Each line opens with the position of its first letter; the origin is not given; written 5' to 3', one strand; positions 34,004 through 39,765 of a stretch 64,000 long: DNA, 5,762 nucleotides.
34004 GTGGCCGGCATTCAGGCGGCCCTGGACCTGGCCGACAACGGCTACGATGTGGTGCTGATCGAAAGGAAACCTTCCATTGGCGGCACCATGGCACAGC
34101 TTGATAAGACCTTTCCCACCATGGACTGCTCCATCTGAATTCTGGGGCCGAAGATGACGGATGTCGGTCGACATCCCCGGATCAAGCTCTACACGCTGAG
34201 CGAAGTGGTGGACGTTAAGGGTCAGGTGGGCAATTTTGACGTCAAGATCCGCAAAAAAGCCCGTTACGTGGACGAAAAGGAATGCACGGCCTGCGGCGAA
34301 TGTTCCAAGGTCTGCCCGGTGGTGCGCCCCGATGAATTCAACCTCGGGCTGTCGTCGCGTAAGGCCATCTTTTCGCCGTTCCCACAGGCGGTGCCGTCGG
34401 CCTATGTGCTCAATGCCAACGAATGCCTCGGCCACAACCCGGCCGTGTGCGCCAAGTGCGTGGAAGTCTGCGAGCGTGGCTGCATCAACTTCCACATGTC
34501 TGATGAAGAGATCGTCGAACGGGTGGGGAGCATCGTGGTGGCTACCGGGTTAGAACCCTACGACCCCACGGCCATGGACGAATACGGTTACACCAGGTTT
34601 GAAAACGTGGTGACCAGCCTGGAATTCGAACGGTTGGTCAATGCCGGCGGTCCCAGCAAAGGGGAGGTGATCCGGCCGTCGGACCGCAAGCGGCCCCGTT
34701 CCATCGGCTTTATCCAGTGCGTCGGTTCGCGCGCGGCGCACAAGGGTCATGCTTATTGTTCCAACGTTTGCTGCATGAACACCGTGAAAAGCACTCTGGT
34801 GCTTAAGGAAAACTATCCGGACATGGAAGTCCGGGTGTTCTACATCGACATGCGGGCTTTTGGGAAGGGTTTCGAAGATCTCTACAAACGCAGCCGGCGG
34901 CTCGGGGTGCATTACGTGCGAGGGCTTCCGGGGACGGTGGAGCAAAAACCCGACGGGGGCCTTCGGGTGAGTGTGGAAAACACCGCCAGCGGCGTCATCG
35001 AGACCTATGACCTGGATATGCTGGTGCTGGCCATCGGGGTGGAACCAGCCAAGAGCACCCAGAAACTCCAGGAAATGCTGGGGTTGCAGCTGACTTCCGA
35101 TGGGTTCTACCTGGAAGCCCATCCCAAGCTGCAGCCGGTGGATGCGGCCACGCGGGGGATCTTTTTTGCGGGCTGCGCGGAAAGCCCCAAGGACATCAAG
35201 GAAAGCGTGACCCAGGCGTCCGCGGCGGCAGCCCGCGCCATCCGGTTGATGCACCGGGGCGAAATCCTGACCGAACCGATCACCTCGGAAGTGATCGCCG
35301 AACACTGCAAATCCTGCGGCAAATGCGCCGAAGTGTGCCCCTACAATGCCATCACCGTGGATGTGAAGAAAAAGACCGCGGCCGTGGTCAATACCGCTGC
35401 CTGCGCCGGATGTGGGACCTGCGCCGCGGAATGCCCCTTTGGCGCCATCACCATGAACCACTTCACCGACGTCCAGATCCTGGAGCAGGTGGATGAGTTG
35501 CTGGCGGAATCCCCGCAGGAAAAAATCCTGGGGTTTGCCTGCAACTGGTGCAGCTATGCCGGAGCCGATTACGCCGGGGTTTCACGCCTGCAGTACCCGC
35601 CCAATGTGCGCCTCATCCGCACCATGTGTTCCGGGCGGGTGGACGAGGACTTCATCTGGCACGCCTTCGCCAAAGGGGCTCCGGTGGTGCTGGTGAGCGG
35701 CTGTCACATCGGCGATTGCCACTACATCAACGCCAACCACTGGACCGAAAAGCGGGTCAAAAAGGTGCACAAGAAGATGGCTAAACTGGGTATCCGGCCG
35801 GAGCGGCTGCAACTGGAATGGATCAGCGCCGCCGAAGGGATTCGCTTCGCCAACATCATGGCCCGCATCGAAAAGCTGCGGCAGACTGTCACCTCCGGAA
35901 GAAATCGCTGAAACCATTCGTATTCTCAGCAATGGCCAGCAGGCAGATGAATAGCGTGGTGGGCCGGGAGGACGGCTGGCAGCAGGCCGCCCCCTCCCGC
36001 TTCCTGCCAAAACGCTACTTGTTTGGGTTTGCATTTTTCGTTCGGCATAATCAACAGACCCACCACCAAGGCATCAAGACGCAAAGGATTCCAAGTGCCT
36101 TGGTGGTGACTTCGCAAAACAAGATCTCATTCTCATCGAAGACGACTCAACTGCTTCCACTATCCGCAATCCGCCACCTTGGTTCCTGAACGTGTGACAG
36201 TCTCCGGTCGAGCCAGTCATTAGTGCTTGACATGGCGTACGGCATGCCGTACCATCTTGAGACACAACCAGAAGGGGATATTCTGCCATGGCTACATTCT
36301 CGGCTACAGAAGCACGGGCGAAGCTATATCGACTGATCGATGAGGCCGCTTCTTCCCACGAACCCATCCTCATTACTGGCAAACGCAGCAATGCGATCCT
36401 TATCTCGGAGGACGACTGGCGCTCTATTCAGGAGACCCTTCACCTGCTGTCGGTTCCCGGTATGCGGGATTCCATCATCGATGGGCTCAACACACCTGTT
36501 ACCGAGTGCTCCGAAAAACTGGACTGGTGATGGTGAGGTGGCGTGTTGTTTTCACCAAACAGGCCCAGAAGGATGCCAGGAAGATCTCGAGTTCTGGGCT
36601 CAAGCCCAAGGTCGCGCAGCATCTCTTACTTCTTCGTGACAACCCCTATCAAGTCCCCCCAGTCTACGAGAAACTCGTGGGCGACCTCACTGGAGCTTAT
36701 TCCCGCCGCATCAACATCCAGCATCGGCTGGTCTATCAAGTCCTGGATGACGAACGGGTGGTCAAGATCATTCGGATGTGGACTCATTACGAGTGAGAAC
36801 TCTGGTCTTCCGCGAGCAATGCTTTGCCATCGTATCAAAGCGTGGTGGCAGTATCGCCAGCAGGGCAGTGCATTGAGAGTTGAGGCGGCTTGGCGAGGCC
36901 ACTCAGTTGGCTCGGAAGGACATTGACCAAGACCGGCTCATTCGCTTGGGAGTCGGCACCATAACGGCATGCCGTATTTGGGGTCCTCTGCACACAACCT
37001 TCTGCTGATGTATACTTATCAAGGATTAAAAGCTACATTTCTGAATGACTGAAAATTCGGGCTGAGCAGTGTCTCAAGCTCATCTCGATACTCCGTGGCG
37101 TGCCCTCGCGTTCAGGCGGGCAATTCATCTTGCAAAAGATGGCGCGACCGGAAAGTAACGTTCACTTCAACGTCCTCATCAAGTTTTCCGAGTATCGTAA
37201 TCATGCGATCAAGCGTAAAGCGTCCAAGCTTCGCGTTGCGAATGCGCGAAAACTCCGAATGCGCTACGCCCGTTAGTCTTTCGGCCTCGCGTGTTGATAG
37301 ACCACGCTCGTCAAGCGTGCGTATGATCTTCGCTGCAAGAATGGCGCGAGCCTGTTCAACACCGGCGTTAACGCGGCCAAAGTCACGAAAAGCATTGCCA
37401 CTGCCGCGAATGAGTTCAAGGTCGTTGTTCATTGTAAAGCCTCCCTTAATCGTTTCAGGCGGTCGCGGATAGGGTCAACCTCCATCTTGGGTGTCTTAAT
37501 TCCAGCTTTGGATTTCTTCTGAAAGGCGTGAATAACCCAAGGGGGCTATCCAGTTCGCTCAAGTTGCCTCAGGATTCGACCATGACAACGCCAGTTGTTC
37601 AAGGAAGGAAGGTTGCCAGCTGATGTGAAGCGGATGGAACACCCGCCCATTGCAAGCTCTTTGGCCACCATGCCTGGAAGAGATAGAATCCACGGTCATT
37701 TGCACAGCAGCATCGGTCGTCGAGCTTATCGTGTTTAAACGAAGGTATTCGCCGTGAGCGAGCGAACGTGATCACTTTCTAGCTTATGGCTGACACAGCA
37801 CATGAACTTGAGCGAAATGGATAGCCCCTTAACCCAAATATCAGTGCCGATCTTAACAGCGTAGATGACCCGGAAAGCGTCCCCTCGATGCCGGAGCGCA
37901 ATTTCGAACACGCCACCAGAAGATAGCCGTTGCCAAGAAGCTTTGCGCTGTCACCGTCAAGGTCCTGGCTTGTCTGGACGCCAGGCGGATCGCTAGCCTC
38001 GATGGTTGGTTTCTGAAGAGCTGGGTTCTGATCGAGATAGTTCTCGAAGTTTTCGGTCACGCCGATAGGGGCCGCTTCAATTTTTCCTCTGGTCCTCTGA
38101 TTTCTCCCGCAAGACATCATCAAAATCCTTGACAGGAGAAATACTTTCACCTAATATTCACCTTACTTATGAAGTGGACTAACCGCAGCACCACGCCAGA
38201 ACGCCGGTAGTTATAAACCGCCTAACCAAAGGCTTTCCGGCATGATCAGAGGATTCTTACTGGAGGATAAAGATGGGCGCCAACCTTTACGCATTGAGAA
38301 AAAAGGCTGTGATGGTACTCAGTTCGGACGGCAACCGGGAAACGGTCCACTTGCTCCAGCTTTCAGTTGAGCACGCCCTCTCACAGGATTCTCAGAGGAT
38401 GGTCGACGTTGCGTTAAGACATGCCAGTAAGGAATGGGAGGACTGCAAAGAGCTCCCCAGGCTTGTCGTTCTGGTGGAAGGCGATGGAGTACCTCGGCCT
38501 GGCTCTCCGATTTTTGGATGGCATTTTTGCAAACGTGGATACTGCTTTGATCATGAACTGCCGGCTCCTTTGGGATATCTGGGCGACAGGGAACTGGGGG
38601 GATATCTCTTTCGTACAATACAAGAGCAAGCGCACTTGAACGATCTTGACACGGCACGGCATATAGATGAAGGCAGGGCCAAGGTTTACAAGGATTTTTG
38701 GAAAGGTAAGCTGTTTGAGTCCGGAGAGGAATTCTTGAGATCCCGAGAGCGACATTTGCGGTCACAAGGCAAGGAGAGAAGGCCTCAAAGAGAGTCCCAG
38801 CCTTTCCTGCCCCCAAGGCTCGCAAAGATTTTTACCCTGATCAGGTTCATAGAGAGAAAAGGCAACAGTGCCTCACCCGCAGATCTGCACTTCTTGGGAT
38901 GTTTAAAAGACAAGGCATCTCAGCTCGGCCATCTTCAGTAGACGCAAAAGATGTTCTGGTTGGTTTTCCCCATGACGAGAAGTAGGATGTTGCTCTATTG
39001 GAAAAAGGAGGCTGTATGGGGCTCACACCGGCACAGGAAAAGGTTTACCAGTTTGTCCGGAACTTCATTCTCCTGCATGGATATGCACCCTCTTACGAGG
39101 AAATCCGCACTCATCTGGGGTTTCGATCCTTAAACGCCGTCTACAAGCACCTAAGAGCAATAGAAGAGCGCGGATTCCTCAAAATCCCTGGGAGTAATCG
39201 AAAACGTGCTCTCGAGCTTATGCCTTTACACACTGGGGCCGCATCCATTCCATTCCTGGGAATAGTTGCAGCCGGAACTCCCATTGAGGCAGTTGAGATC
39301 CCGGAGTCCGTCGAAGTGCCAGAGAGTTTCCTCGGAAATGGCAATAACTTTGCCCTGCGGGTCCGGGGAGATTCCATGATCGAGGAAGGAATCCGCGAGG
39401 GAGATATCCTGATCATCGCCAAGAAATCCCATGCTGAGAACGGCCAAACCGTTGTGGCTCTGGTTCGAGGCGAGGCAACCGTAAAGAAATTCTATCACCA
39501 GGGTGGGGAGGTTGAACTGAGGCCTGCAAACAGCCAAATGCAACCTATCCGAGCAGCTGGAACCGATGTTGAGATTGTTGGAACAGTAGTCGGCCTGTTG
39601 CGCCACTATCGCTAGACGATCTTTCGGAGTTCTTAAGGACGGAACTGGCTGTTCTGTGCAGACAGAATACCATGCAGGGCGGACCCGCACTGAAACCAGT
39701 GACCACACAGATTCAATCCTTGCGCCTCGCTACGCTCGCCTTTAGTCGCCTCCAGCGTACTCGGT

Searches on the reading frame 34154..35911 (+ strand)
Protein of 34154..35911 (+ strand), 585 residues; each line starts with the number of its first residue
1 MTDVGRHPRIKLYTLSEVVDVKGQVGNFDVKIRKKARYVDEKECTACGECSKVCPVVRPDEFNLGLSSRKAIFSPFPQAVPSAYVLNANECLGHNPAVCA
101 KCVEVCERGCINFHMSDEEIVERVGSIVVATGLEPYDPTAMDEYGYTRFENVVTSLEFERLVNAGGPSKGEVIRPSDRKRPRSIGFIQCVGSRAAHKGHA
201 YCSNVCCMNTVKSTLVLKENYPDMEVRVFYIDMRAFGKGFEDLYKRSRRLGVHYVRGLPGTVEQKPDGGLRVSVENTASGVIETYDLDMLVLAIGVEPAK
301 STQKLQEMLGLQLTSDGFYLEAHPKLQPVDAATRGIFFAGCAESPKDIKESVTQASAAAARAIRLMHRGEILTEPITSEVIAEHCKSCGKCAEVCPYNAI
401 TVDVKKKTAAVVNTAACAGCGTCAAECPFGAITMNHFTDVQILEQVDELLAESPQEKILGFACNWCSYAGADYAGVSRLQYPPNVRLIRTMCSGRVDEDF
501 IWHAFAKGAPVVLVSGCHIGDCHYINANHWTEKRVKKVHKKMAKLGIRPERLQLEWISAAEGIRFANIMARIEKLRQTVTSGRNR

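Call 88: search_protein_families(library=pfam, proteins=[window:34154-35911:+], max_evalue=0.001)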
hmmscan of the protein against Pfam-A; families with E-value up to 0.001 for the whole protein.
window:34154-35911:+ (585 aa): 12 families
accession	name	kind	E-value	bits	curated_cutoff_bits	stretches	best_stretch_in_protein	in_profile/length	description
PF02662.21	FlpD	-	8.2e-47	158.7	22.3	1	458-573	1-116/123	Methyl-viologen-reducing hydrogenase, delta subunit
PF00037.32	Fer4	-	3.8e-15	55.4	21.1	3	380-401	3-24/24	4Fe-4S binding domain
PF12838.12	Fer4_7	-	9.8e-15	55.2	27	2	384-431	1-52/52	4Fe-4S dicluster domain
PF14697.11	Fer4_21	-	4.2e-11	43.3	35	2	382-434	5-59/59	4Fe-4S dicluster domain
PF25160.1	LdpA_Fe-S-bd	-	6.5e-10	39.1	27.6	2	377-402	20-45/49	LdpA Fe-S cluster-binding domain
PF13187.11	Fer4_9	-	1e-09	38.7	27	1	384-432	1-52/52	4Fe-4S dicluster domain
PF12837.12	Fer4_6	-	5.1e-09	36.1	25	2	410-432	2-24/24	4Fe-4S binding domain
PF13484.11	Fer4_16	-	5.2e-09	37.2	30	1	384-407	1-23/66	4Fe-4S double cluster binding domain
PF12797.12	Fer4_2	-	3.8e-08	33.2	24.5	0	37-56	3-22/22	4Fe-4S binding domain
PF13183.11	Fer4_8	-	1.1e-07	32.8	27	0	374-398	46-67/68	4Fe-4S dicluster domain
PF13237.11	Fer4_10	-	1.3e-07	31.9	25.5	1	382-428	6-53/53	4Fe-4S dicluster domain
PF13534.11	Fer4_17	-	3e-05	24.9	22.2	0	374-398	35-59/61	4Fe-4S dicluster domain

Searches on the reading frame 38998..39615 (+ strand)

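Call 88: search_protein_families(library=pfam, proteins=[window:38998-39615:+], max_evalue=0.001)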
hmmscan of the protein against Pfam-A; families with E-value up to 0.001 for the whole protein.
window:38998-39615:+ (205 aa): 2 families
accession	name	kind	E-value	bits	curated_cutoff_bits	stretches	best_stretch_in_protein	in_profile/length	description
PF00717.28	Peptidase_S24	-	5.1e-31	107.2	23.3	1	85-198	1-116/116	Peptidase S24-like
PF01726.22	LexA_DNA_bind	-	7.1e-14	51.8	23.7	1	8-63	3-58/65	LexA DNA binding domain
